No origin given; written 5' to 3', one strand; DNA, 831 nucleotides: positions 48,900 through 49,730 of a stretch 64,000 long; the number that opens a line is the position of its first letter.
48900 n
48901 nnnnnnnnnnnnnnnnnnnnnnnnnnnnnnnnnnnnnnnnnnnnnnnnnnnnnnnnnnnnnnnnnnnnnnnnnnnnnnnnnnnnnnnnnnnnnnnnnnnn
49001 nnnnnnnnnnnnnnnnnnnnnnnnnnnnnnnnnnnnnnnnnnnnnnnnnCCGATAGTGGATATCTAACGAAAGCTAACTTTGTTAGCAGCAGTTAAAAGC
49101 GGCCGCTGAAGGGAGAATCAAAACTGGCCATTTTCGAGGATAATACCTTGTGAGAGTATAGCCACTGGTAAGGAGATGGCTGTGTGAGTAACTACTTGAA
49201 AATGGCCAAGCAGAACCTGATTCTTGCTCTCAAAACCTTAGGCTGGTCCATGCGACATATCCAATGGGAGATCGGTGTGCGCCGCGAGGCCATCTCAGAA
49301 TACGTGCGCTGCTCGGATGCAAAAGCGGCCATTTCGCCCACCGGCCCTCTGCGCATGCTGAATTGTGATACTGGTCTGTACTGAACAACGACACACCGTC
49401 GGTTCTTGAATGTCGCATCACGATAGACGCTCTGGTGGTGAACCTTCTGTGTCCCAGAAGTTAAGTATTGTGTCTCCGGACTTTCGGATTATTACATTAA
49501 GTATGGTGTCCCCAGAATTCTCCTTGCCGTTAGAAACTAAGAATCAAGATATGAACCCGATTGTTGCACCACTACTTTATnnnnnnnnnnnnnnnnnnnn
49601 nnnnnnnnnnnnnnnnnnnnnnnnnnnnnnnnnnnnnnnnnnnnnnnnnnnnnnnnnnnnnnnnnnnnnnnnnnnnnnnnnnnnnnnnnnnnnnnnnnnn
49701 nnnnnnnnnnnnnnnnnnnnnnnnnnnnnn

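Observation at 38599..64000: tRNA-Leu(CAA)-anchored mosaic defence island (at least 25 kb, continues past window end)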

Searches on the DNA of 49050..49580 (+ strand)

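Call 48: search_dna_similar(query=window:49050-49580:+, collection=plasmids, mode=distant, max_rows=10, max_evalue=0.01)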
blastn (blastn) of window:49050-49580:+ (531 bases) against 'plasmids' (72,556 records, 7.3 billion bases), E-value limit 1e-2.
No match.
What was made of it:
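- On IS21: There is no DNA match in plasmids (call 48).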
